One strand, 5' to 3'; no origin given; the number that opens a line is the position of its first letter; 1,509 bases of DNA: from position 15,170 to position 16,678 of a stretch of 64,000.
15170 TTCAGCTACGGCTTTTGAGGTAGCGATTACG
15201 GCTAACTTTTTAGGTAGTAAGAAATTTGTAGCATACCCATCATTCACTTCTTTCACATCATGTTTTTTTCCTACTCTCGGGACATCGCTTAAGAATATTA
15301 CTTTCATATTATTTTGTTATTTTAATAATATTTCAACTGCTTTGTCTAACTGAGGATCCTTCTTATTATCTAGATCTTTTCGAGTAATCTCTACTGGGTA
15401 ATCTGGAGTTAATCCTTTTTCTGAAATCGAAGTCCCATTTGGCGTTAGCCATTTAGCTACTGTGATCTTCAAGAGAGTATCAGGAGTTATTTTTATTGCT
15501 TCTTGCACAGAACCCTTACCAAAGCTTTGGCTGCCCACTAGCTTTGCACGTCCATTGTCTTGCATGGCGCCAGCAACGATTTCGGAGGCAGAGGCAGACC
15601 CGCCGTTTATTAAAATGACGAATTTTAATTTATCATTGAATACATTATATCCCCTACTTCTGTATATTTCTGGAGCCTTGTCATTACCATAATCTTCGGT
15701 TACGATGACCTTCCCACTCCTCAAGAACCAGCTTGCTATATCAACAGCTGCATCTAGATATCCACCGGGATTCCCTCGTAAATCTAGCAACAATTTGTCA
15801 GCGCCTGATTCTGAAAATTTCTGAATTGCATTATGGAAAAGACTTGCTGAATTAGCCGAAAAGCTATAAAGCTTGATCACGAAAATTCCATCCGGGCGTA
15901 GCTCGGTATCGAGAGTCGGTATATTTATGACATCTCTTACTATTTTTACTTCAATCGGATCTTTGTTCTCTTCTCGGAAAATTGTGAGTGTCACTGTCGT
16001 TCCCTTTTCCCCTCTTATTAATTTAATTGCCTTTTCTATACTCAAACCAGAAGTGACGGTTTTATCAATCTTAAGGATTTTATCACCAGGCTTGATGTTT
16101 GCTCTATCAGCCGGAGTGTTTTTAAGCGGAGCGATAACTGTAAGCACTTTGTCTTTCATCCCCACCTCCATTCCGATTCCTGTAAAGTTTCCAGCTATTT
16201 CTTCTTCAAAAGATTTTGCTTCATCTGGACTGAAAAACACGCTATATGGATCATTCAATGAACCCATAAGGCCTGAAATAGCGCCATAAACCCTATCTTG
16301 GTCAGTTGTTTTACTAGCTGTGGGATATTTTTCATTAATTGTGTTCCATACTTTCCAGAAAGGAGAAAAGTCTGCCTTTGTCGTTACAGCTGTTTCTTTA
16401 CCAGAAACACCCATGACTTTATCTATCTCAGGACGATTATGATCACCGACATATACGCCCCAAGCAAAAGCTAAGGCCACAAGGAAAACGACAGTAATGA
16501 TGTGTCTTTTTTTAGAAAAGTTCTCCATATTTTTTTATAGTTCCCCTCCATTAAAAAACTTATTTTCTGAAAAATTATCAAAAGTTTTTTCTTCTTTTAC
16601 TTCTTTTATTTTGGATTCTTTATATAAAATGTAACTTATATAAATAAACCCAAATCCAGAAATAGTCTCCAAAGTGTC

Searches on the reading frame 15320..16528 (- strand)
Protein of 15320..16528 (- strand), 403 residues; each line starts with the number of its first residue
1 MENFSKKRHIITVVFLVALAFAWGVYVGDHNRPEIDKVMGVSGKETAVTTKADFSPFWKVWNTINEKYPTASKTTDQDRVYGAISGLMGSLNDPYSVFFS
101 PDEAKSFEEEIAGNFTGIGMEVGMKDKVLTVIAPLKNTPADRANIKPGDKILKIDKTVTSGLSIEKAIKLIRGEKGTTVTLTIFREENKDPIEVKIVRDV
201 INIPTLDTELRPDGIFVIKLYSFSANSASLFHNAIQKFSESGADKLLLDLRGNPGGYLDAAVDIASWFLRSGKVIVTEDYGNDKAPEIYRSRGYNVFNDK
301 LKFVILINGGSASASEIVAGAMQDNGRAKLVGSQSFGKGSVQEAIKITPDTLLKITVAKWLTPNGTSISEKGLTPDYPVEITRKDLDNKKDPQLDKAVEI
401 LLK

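Call 79: search_protein_families(library=pfam, proteins=[window:15320-16528:-], max_evalue=0.0001)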
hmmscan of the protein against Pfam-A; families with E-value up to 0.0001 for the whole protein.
window:15320-16528:- (403 aa): 5 families
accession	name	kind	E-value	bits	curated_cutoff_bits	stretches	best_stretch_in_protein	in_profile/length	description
PF03572.23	Peptidase_S41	-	1.2e-48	165.3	24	1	217-379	4-165/165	Peptidase family S41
PF13180.12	PDZ_2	-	2.3e-12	47.4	27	1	117-196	2-80/80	PDZ domain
PF00595.29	PDZ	-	2e-09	38.1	23.2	1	117-183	13-80/81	PDZ domain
PF17820.7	PDZ_6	-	2.3e-09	37.3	27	1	133-183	4-52/54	PDZ domain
PF22694.1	CtpB_N-like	-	1.1e-06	29.5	27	1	24-99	7-81/85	Activating protease CtpB N-terminal domain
